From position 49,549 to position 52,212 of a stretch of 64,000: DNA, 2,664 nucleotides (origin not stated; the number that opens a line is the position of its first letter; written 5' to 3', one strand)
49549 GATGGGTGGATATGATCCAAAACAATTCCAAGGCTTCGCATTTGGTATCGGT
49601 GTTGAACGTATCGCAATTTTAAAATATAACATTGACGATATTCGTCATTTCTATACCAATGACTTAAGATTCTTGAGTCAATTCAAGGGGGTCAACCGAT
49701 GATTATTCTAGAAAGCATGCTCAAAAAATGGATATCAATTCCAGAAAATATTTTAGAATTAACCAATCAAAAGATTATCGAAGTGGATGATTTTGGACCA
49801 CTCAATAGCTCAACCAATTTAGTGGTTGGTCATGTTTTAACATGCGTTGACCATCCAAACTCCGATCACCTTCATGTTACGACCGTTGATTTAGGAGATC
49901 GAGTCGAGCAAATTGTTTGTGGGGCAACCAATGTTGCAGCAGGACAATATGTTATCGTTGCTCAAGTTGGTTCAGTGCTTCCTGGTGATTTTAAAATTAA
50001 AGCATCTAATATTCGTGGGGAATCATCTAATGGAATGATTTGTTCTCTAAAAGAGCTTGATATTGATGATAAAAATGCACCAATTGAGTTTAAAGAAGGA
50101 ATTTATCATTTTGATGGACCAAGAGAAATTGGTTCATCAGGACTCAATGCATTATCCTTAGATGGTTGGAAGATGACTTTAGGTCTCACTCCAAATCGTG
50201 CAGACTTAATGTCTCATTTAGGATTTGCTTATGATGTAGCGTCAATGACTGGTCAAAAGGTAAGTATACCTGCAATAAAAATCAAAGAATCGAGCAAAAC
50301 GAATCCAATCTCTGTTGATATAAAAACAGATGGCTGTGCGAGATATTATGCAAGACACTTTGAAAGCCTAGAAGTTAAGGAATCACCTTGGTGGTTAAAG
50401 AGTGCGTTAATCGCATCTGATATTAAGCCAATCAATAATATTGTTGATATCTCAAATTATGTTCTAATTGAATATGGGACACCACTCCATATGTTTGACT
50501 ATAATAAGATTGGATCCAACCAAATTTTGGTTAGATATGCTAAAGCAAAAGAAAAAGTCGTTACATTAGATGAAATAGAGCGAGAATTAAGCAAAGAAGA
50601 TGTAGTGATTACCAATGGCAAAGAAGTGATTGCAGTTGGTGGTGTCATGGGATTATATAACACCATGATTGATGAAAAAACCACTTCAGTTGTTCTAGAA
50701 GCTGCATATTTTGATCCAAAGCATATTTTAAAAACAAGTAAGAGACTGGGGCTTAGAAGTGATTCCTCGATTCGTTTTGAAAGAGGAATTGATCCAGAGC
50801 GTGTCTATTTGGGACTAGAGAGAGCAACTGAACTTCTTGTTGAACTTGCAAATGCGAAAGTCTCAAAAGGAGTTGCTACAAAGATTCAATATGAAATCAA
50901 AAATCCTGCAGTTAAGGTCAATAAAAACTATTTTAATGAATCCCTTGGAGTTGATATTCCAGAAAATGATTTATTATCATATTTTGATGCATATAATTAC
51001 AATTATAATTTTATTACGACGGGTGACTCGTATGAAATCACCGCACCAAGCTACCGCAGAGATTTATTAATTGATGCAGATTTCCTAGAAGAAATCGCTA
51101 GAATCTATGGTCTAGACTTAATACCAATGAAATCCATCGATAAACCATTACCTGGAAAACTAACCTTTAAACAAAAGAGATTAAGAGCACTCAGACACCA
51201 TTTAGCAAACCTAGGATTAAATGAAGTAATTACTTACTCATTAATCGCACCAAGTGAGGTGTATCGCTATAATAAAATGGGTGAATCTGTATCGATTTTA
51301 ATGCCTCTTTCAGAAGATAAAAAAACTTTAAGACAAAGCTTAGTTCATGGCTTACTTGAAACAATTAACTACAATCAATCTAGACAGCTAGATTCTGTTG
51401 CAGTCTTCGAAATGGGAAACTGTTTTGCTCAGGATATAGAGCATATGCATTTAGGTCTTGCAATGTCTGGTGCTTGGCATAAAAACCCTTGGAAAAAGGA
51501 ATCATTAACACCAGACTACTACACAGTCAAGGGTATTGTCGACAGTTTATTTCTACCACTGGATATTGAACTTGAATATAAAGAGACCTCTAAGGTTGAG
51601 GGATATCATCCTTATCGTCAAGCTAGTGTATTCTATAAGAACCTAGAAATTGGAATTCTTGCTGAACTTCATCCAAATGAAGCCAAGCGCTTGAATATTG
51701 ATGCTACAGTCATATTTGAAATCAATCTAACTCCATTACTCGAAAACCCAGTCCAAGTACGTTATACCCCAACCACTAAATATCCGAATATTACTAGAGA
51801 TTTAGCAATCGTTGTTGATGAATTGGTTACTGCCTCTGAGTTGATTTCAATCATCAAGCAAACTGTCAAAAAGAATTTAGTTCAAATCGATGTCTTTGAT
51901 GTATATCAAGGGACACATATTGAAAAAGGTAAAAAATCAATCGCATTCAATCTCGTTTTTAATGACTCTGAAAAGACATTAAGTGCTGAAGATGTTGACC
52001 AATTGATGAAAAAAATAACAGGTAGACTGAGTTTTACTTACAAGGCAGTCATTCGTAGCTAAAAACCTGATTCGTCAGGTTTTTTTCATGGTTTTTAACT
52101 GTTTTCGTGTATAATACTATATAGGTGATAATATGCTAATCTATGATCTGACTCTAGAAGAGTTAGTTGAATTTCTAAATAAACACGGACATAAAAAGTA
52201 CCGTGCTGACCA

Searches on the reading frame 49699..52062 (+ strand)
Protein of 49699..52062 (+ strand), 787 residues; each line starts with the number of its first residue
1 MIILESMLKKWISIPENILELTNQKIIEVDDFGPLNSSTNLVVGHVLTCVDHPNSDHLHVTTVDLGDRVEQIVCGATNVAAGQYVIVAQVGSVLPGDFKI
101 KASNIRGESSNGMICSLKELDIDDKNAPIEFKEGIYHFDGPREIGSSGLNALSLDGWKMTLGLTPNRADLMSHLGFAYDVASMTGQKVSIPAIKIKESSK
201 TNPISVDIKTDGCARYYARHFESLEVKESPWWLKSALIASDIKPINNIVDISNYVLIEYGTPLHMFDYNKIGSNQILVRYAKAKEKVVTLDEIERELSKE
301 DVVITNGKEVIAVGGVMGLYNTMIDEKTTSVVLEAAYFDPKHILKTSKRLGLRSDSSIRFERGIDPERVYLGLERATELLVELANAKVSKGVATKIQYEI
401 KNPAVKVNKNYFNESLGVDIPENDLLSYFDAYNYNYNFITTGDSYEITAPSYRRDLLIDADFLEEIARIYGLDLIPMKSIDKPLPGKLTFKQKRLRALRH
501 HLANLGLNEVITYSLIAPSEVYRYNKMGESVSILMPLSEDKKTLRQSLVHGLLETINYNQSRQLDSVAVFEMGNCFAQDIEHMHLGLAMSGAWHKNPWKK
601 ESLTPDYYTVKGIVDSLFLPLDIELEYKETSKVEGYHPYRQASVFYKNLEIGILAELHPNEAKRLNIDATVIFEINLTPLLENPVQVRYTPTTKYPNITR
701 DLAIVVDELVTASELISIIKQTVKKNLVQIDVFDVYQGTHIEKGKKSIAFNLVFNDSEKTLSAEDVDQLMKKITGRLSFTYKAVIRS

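Call 65: list_cluster_members(proteins=[window:49699-52062:+, window:55891-57564:+, window:52133-53149:+])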
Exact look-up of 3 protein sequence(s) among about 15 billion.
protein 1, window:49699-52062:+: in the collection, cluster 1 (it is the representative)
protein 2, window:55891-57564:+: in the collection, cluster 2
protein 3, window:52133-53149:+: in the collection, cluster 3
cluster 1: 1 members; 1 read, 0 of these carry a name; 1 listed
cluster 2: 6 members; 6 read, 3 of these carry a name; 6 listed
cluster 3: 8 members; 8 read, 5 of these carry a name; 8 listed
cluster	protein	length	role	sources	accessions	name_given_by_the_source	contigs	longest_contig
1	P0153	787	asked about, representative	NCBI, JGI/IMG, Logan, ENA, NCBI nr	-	-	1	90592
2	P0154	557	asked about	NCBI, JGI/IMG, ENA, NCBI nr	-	-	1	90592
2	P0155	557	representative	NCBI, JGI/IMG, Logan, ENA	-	DAK2 domain fusion protein YloV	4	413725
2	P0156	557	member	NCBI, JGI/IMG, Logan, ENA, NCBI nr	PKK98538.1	MAG: hypothetical protein CVV57_06290 [Tenericutes bacterium HGW-Tenericutes-2] | hypothetical protein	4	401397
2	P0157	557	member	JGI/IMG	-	uncharacterized protein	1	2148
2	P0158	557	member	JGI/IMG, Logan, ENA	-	-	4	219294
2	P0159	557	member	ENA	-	-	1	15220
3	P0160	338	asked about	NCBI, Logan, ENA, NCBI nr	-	-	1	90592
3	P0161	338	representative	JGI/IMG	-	-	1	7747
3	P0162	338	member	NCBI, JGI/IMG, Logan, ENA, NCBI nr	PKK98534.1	MAG: 23S rRNA (adenine(2503)-C(2))-methyltransferase RlmN [Tenericutes bacterium ... | 23S rRNA (adenine2503-C2)-methyltransferase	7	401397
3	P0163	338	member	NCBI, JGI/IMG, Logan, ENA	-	23S rRNA (adenine2503-C2)-methyltransferase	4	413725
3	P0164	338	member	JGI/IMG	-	23S rRNA (adenine2503-C2)-methyltransferase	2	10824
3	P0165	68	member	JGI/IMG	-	23S rRNA (adenine2503-C2)-methyltransferase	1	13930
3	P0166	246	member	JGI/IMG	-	23S rRNA (adenine2503-C2)-methyltransferase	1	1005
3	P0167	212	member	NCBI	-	-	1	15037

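Call 66: find_encoding_contigs(protein=P0156, flank=10000, max_places=3)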
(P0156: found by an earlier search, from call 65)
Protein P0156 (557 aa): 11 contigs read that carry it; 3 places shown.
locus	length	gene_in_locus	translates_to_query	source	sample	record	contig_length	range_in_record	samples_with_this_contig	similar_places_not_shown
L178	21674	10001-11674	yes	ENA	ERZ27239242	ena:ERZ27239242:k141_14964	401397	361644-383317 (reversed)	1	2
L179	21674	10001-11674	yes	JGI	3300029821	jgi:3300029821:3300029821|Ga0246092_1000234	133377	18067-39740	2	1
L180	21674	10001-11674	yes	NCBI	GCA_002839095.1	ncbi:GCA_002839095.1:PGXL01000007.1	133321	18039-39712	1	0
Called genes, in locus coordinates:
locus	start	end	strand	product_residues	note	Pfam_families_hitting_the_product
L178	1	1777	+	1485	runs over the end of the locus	PF02811:PHP, PF00929:RNase_T, PF13482:RNase_H_2 (weak), PF02811:PHP, PF07733:DNA_pol3_alpha, PF17657:DNA_pol3_finger, PF14579:HHH_6, PF12836:HHH_3 (weak)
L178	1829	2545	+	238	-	PF12811:BaxI_1, PF01027:Bax1-I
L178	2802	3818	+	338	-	PF02912:Phe_tRNA-synt_N, PF01409:tRNA-synt_2d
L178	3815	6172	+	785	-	PF01588:tRNA_bind, PF03483:B3_4, PF03484:B5, PF17759:tRNA_synthFbeta, PF03147:FDX-ACB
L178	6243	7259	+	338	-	PF21016:RlmN_N, PF04055:Radical_SAM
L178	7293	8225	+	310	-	PF03193:RsgA_GTPase, PF01926:MMR_HSR1 (weak)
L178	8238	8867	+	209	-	PF00834:Ribul_P_3_epim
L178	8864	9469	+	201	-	PF04263:TPK_catalytic, PF04265:TPK_B1_binding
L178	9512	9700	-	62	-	PF00830:Ribosomal_L28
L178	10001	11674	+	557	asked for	PF02734:Dak2, PF21645:FakA-like_M, PF13684:FakA-like_C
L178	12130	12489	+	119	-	PF09851:SHOCT (faint)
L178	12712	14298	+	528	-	PF01381:HTH_3, PF13560:HTH_31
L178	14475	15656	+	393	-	PF02417:Chromate_transp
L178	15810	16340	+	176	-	PF04167:DUF402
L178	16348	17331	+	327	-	PF06081:ArAE_1, PF11728:ArAE_1_C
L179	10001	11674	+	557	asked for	PF02734:Dak2, PF21645:FakA-like_M, PF13684:FakA-like_C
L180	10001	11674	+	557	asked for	PF02734:Dak2, PF21645:FakA-like_M, PF13684:FakA-like_C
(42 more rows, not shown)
